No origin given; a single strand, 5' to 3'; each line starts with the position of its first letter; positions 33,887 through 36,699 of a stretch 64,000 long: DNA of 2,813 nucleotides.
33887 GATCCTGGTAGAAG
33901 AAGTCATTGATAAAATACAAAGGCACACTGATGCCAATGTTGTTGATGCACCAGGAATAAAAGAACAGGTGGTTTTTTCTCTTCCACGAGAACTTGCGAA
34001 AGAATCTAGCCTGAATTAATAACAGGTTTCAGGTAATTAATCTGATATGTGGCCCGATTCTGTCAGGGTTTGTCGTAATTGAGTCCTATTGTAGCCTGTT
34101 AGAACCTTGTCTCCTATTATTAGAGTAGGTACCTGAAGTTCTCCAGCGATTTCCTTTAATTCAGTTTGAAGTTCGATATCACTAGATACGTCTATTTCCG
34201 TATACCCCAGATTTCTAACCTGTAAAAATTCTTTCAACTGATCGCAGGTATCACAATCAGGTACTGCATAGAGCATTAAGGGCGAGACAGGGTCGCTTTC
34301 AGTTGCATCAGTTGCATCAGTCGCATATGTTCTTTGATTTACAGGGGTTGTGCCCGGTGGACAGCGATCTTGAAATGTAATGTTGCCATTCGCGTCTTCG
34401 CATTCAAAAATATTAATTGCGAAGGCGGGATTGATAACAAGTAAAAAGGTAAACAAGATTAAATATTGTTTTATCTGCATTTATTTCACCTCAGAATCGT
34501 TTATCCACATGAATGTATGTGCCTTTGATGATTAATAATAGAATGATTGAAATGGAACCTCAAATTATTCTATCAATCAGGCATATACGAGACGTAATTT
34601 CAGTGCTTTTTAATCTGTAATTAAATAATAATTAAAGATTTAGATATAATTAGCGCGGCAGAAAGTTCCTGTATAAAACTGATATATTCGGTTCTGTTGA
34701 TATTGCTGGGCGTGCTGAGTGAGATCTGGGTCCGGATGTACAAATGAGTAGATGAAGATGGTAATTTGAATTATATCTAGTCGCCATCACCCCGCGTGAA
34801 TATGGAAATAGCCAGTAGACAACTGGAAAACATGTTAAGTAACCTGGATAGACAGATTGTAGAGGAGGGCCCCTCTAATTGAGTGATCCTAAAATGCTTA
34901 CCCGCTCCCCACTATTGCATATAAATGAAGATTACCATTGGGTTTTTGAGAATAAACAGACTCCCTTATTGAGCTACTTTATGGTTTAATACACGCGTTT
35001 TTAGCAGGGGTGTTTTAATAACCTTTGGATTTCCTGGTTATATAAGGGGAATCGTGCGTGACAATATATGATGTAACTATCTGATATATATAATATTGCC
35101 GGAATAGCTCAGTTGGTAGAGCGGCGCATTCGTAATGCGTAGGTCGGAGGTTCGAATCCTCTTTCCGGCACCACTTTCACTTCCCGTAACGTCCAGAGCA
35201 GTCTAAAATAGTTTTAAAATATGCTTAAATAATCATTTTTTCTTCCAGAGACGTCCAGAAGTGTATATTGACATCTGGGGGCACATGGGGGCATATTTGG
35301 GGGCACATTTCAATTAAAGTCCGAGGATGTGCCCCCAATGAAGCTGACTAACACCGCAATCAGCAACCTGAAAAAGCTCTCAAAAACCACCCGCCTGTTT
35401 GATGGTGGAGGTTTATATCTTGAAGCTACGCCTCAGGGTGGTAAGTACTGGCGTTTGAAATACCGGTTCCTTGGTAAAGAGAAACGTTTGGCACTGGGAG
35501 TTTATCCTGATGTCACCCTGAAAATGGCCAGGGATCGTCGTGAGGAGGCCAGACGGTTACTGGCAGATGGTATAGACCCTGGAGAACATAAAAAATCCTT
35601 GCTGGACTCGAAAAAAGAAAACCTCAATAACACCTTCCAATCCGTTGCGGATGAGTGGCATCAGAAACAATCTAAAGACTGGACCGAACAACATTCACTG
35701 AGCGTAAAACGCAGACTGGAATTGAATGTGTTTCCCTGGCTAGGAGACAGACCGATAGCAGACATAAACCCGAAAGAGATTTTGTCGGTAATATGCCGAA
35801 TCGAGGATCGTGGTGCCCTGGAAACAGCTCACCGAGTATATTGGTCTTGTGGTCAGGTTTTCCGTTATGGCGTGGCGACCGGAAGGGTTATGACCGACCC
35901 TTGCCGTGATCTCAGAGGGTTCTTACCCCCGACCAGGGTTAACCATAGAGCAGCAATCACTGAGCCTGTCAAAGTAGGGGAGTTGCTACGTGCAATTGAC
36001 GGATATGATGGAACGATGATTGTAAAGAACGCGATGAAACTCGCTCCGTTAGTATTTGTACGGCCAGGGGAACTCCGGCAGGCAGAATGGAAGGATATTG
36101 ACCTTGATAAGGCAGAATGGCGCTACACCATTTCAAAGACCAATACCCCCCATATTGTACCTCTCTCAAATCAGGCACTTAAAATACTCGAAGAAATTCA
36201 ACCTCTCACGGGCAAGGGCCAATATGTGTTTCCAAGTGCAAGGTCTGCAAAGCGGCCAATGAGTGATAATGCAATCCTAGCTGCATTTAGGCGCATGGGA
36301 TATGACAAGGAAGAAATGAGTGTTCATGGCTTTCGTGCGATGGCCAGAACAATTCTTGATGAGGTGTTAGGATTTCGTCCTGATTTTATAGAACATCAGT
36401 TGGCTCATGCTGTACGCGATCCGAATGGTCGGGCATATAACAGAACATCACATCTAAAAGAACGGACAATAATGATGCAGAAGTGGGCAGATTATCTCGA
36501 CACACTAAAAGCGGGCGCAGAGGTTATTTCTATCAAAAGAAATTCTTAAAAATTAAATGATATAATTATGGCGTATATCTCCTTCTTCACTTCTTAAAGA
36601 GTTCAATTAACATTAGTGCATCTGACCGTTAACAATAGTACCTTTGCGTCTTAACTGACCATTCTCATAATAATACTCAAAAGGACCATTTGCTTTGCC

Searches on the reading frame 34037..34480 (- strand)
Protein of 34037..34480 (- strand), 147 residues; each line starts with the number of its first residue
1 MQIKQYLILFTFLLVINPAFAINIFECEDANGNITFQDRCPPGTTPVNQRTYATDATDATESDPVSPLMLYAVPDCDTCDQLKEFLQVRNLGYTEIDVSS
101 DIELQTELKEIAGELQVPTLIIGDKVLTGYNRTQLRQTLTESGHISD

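Call 15: search_protein_families(library=pfam, proteins=[window:34037-34480:-], max_evalue=0.001)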
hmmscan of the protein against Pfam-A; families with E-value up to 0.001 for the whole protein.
window:34037-34480:- (147 aa): 3 families
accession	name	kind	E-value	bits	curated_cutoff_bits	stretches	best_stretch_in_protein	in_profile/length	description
PF00462.30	Glutaredoxin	-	7.1e-12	45.8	22.9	1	69-126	2-59/60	Glutaredoxin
PF13417.12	GST_N_3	-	1e-05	26.2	22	1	70-129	1-59/75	Glutathione S-transferase, N-terminal domain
PF13511.11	DUF4124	-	2.1e-05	25.1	22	1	13-62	3-52/56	Domain of unknown function (DUF4124)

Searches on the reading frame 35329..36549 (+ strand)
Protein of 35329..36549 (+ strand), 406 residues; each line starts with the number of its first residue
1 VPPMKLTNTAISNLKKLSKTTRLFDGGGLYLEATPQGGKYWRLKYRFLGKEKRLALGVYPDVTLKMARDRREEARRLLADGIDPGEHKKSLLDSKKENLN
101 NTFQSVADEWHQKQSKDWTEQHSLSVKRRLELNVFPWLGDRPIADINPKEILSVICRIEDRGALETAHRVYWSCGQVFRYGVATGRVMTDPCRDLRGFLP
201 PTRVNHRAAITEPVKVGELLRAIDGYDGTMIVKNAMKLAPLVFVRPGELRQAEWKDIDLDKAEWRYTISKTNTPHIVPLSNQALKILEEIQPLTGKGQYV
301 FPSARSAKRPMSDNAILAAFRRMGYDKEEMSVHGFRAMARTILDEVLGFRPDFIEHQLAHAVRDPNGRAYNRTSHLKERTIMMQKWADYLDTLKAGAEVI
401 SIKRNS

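Call 7: search_protein_families(library=padloc, proteins=[window:35329-36549:+], max_evalue=0.01)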
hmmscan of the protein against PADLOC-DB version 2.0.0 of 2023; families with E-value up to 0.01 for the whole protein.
window:35329-36549:+ (406 aa): 0 families

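Call 8: search_protein_families(library=ncbifam, proteins=[window:35329-36549:+], max_evalue=0.01)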
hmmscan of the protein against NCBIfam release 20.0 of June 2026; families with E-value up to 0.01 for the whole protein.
window:35329-36549:+ (406 aa): 3 families
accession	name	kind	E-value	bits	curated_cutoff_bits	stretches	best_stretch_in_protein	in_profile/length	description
NF007246.0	PRK09692.1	domain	4.8e-71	239.6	434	1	6-399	8-402/413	integrase domain-containing protein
NF040815.2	recomb_XerA_Arch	equivalog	0.00093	18.8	220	1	215-341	101-224/263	site-specific tyrosine recombinase/integron integrase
TIGR02225.1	recomb_XerD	equivalog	0.0054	16.1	329.6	1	143-336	38-239/290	site-specific tyrosine recombinase XerD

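Call 15: search_protein_families(library=pfam, proteins=[window:35329-36549:+], max_evalue=0.001)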
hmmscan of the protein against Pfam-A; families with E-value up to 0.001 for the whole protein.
window:35329-36549:+ (406 aa): 3 families
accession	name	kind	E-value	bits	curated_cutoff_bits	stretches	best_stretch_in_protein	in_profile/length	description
PF22022.2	Phage_int_M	-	2.8e-34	117.6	27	1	103-197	1-95/96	Phage integrase central domain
PF13356.12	Arm-DNA-bind_3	-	1.1e-27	96.4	27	1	6-89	1-81/83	Arm DNA-binding domain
PF00589.27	Phage_integrase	-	7.6e-17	62.1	27.1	1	218-361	10-157/172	Phage integrase family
